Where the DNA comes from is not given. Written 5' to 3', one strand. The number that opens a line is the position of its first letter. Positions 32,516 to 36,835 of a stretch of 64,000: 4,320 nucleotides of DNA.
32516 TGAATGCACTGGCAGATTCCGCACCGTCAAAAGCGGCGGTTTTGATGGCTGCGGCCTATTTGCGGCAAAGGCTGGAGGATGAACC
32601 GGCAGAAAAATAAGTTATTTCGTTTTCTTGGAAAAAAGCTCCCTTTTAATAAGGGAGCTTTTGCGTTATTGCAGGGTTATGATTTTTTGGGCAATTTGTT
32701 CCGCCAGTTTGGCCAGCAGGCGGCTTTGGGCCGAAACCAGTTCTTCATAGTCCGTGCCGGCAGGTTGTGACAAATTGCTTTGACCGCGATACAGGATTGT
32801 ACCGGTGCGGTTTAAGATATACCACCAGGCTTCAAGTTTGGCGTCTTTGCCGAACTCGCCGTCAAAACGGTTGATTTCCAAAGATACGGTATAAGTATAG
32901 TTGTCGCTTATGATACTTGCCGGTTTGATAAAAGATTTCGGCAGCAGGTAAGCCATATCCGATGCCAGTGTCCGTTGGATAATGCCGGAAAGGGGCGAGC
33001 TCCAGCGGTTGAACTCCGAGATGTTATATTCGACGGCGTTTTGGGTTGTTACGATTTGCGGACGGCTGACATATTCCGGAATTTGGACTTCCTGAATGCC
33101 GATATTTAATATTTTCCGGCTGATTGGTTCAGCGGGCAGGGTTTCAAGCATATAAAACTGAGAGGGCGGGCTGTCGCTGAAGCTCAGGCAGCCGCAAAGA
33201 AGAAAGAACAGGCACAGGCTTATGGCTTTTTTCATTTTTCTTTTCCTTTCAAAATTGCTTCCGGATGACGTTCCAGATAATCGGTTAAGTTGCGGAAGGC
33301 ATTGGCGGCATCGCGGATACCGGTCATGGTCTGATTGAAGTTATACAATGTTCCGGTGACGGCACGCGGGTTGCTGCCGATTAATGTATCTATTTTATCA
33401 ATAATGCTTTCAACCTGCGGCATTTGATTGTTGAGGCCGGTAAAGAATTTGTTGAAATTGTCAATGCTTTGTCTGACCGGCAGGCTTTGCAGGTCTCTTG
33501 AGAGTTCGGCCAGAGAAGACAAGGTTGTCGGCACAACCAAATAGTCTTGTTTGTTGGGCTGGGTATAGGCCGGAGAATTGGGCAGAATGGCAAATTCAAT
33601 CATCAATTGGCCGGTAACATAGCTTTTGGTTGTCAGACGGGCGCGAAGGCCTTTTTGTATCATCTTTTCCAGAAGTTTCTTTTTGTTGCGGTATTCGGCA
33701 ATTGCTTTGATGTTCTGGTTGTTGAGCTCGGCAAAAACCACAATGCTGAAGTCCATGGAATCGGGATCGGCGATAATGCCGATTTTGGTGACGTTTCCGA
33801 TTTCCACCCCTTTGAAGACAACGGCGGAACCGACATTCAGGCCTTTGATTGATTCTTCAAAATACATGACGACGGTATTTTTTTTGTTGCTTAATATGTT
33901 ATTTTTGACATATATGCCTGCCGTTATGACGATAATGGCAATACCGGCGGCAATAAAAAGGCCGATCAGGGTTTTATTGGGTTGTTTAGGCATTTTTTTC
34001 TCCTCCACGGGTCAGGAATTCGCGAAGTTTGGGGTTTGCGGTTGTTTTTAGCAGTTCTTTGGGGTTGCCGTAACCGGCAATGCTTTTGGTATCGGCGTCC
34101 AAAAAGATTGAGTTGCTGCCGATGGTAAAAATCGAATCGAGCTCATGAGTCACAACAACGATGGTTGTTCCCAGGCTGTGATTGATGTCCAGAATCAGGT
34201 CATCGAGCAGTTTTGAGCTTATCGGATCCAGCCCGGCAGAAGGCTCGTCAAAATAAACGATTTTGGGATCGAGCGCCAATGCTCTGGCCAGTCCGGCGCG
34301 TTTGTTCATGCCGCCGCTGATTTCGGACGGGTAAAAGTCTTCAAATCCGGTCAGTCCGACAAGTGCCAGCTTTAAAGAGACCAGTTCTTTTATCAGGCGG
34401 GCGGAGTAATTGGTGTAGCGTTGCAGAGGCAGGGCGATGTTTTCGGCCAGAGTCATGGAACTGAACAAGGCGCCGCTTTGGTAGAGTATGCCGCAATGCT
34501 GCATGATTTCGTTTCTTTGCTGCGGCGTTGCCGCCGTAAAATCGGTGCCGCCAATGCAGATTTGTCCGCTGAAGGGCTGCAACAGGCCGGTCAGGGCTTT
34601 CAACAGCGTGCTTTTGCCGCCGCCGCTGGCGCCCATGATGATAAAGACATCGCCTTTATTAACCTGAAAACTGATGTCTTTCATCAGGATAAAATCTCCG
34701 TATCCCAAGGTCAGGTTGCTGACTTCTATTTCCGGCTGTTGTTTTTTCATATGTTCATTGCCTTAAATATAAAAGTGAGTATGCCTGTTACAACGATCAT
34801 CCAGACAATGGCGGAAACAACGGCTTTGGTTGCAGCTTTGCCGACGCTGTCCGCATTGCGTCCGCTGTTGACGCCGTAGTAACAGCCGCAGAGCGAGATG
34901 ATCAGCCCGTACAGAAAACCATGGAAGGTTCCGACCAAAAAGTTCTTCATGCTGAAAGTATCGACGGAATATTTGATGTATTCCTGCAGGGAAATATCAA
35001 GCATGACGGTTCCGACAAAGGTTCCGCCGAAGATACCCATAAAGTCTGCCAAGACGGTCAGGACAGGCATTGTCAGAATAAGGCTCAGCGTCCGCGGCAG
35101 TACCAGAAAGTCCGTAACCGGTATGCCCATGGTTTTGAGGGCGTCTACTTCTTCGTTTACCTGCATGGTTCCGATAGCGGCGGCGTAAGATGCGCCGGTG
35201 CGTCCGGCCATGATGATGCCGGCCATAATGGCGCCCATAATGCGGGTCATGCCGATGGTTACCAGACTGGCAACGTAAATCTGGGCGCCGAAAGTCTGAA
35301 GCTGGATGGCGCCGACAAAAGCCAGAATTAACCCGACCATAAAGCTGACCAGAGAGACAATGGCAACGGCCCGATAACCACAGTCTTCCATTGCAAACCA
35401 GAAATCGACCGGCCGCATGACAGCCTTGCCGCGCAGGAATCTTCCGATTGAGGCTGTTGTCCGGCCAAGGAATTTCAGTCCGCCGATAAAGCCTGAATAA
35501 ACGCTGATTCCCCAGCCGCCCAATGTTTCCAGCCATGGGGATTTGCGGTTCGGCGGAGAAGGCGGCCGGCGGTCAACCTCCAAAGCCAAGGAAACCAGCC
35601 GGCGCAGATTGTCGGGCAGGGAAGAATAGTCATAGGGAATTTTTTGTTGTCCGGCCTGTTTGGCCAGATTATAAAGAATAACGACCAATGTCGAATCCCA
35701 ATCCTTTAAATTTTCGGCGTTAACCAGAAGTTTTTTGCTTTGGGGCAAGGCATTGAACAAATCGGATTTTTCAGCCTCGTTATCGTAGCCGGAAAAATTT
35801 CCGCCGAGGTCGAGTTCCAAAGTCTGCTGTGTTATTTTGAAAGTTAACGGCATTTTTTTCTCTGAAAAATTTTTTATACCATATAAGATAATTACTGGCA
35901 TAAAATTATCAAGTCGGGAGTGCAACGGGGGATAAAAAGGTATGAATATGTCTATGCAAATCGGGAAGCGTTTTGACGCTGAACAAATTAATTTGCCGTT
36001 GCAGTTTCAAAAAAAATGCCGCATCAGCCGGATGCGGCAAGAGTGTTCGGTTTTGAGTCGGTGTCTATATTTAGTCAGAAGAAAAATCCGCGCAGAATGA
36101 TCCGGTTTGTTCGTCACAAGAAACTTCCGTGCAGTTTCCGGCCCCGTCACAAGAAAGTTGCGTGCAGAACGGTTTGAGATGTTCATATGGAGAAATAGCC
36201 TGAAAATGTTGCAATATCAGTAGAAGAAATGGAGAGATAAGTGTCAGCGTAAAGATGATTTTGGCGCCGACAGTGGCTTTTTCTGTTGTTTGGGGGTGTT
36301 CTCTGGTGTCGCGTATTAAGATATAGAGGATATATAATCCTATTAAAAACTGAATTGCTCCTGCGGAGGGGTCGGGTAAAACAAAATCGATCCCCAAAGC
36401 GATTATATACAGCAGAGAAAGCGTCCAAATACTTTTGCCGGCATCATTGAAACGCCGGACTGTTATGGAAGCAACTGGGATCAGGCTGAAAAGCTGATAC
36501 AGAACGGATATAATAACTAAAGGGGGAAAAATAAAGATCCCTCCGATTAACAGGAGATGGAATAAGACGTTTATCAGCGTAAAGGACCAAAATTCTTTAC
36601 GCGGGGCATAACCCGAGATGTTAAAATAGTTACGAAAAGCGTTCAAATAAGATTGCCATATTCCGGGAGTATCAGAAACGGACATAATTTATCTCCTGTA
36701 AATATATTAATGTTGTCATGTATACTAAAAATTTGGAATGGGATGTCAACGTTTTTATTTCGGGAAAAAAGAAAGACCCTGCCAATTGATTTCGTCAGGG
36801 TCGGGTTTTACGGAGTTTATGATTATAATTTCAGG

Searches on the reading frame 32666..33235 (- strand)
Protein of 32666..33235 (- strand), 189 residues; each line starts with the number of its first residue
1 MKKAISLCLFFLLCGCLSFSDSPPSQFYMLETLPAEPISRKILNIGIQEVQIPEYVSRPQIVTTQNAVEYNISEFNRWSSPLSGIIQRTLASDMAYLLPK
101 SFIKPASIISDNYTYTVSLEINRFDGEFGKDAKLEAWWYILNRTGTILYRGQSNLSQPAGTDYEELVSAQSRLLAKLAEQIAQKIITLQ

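Call 70: search_protein_families(library=pfam, proteins=[window:32666-33235:-], max_evalue=0.001)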
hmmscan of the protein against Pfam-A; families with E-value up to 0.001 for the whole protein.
window:32666-33235:- (189 aa): 1 family
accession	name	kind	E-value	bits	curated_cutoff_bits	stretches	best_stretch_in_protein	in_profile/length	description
PF03886.18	ABC_trans_aux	-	1.2e-32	113.2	26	1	43-182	19-161/161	ABC-type transport auxiliary lipoprotein component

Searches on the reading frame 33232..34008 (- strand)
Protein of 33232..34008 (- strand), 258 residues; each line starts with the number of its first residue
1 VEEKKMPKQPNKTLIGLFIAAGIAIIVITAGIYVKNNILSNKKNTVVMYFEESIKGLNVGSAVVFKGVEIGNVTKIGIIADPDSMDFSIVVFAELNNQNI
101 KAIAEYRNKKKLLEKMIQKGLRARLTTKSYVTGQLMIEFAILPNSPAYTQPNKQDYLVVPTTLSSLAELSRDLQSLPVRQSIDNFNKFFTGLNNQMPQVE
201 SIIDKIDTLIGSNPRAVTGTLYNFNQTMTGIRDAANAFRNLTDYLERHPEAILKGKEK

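Call 70: search_protein_families(library=pfam, proteins=[window:33232-34008:-], max_evalue=0.001)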
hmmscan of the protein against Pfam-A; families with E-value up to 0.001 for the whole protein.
window:33232-34008:- (258 aa): 1 family
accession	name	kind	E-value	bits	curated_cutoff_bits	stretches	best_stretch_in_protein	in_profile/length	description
PF02470.25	MlaD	-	9.9e-10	39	25.1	1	43-139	2-78/81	MlaD protein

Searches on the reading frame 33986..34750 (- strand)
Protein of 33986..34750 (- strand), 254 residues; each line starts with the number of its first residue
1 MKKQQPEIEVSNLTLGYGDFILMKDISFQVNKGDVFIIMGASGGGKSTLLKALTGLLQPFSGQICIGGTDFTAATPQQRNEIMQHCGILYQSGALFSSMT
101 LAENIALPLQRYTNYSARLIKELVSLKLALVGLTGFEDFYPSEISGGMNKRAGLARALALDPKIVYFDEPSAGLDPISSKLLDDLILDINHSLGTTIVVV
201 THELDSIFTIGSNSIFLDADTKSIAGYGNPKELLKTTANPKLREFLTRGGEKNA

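Call 70: search_protein_families(library=pfam, proteins=[window:33986-34750:-], max_evalue=0.001)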
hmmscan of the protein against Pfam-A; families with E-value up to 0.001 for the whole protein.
window:33986-34750:- (254 aa): 3 families
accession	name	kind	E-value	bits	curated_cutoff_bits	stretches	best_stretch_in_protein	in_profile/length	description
PF00005.33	ABC_tran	-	6.1e-28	98.6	25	1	24-171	2-136/137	ABC transporter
PF13304.12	AAA_21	-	1.5e-09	38.8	27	1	139-203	233-299/304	AAA domain, putative AbiEii toxin, Type IV TA system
PF13555.12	AAA_29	-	1.5e-05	25.1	27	1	27-59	16-48/61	P-loop containing region of AAA domain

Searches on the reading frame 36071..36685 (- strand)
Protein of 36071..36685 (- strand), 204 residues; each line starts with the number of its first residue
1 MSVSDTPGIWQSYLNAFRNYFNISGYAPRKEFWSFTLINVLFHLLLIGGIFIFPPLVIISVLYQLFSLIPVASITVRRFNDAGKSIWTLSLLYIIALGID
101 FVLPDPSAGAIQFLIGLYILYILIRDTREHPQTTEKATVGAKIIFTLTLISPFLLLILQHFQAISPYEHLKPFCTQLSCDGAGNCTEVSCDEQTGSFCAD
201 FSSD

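Call 70: search_protein_families(library=pfam, proteins=[window:36071-36685:-], max_evalue=0.001)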
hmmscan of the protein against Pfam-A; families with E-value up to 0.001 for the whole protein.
window:36071-36685:- (204 aa): 1 family
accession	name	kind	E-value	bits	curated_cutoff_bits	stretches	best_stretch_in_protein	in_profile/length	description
PF05656.20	DUF805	-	2e-11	44.8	25.7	1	20-115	1-92/111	Protein of unknown function (DUF805)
